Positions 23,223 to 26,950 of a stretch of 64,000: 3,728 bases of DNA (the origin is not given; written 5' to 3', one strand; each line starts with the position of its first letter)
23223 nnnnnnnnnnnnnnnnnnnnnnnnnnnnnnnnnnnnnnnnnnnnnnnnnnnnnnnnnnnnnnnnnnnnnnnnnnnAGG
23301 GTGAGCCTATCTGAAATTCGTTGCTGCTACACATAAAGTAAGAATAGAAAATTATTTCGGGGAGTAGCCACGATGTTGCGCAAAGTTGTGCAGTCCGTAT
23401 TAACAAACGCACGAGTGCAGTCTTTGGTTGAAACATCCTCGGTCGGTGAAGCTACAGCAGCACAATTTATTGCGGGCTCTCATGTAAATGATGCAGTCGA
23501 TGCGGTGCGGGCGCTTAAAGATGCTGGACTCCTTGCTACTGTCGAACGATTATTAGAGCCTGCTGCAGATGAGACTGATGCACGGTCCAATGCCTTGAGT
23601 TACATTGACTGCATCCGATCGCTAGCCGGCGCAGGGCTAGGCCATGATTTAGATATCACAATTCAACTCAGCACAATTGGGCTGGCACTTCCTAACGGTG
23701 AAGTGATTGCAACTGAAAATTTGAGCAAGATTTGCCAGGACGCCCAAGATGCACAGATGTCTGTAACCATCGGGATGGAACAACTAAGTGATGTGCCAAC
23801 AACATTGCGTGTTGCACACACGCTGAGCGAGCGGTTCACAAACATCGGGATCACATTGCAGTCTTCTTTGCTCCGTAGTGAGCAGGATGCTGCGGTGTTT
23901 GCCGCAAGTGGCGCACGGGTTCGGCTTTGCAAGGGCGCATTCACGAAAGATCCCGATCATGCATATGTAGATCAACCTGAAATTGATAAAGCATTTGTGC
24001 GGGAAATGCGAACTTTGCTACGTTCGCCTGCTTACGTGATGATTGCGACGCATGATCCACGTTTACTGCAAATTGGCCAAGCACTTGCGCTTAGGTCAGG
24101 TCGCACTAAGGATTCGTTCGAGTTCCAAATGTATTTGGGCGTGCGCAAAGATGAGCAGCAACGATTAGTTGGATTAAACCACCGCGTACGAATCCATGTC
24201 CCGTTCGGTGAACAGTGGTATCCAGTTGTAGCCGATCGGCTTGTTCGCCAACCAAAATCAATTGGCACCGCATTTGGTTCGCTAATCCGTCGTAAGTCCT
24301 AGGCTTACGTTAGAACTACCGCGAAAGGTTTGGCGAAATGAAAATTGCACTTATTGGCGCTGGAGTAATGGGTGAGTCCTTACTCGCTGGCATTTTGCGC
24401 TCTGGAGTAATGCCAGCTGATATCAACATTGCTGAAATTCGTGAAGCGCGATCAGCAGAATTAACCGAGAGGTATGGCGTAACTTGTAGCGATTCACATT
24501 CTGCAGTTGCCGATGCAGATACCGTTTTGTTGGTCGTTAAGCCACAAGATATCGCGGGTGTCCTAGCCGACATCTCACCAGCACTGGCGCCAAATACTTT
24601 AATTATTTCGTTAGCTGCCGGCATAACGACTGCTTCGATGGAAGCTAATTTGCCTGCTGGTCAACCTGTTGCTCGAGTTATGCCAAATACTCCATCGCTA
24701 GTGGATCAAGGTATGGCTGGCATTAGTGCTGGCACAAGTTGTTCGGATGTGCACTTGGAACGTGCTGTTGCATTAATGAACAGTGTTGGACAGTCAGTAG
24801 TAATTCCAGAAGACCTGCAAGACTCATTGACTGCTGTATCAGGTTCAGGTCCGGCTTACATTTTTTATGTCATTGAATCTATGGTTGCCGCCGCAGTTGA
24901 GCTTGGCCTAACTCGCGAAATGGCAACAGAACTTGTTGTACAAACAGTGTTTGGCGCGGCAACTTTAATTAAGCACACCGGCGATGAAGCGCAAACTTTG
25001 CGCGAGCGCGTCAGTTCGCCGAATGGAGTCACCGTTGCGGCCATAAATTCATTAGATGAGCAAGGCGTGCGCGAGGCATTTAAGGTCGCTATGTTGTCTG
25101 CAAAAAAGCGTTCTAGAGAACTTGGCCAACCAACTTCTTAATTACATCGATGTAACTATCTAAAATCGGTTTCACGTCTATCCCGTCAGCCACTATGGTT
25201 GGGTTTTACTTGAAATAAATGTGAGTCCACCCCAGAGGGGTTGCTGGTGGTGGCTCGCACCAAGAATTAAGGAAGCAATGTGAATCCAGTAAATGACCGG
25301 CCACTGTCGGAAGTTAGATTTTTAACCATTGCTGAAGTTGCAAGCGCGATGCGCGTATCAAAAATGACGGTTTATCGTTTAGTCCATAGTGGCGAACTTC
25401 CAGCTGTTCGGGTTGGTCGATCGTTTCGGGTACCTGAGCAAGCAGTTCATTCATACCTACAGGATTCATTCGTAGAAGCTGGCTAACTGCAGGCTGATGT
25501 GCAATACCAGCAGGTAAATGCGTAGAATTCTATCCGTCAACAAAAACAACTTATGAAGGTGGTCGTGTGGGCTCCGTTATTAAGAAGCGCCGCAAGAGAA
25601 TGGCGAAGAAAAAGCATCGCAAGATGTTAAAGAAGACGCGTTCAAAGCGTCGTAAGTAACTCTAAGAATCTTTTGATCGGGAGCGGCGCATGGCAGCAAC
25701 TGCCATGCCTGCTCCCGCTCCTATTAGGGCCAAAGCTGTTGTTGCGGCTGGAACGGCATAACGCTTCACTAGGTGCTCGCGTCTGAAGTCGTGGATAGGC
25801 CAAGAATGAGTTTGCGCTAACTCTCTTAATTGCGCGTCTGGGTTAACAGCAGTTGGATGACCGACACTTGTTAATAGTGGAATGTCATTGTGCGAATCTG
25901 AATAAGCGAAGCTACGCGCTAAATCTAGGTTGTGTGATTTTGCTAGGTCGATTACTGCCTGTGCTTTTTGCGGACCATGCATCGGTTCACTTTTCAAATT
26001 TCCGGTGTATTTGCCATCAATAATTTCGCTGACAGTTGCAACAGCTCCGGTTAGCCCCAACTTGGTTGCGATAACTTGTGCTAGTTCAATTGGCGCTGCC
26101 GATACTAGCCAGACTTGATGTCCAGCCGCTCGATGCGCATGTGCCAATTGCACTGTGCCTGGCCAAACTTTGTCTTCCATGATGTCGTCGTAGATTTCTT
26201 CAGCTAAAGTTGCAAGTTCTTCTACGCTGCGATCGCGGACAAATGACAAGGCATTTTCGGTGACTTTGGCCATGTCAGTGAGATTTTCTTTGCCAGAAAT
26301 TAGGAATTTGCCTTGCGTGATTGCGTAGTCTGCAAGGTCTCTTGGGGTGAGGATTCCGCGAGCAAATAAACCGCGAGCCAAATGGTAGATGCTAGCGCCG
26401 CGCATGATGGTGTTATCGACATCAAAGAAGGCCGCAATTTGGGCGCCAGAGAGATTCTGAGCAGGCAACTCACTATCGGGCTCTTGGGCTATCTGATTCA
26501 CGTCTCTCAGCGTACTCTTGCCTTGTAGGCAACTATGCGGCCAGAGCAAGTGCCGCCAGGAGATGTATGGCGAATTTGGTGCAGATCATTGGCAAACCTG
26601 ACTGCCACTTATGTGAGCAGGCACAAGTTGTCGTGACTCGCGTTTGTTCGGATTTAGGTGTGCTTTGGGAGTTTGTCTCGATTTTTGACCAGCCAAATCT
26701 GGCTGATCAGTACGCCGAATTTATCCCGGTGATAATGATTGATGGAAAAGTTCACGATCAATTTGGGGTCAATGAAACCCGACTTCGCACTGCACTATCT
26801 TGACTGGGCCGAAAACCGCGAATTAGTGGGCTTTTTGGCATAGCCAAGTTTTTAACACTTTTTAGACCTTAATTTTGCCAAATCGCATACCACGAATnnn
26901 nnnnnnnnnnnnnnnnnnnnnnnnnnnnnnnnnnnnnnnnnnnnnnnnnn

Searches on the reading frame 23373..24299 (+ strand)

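Call 36: search_protein_families(library=pfam, proteins=[window:23373-24299:+], max_evalue=0.001)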
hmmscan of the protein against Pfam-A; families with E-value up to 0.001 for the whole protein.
window:23373-24299:+ (309 aa): 1 family
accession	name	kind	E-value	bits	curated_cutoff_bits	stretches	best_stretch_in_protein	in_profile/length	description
PF01619.24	Pro_dh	-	5.8e-17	62.6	27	1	42-280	2-254/278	Proline dehydrogenase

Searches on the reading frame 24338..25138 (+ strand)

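Call 36: search_protein_families(library=pfam, proteins=[window:24338-25138:+], max_evalue=0.001)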
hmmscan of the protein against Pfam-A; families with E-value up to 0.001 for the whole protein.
window:24338-25138:+ (267 aa): 6 families
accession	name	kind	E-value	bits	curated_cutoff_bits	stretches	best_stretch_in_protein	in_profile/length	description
PF14748.11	P5CR_dimer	-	4.7e-35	120.5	25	1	158-262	1-105/105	Pyrroline-5-carboxylate reductase dimerisation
PF03807.23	F420_oxidored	-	3e-17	63.4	21.6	1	2-95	1-94/94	NADP oxidoreductase coenzyme F420-dependent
PF03446.21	NAD_binding_2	-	2.2e-08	34.7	21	1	2-93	1-93/161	NAD binding domain of 6-phosphogluconate dehydrogenase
PF02558.23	ApbA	-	7.8e-05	22.8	22.2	1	3-99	1-106/150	Ketopantoate reductase PanE/ApbA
PF01210.29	NAD_Gly3P_dh_N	-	0.00013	22.4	23.1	0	50-100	60-110/158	NAD-dependent glycerol-3-phosphate dehydrogenase N-terminus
PF07991.19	KARI_N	-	0.00043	20.3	20.6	1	2-119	6-120/165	Acetohydroxy acid isomeroreductase, NADPH-binding domain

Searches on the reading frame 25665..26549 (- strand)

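Call 36: search_protein_families(library=pfam, proteins=[window:25665-26549:-], max_evalue=0.001)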
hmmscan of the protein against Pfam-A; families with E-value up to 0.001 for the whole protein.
window:25665-26549:- (295 aa): 3 families
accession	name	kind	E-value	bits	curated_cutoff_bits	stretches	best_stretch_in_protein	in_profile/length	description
PF12710.13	HAD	-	3.5e-29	103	27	1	40-226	1-188/189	haloacid dehalogenase-like hydrolase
PF00702.32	Hydrolase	-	8.5e-12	46.3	26.4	1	39-230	3-191/191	haloacid dehalogenase-like hydrolase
PF08282.18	Hydrolase_3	-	3.6e-05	24.1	20.9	1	193-236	186-229/255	haloacid dehalogenase-like hydrolase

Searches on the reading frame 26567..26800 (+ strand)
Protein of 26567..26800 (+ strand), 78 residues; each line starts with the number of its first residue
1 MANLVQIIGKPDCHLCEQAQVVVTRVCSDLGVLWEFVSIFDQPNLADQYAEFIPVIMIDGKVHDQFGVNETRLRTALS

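Call 36: search_protein_families(library=pfam, proteins=[window:26567-26800:+], max_evalue=0.001)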
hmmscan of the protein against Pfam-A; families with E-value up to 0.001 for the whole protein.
window:26567-26800:+ (78 aa): 2 families
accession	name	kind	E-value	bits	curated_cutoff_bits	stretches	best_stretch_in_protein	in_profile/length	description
PF05768.20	Glrx-like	-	1.4e-13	51.4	26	1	5-77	2-76/77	Glutaredoxin-like domain (DUF836)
PF13192.12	Thioredoxin_3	-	5.2e-06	26.9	24.8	1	5-62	3-59/76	Thioredoxin domain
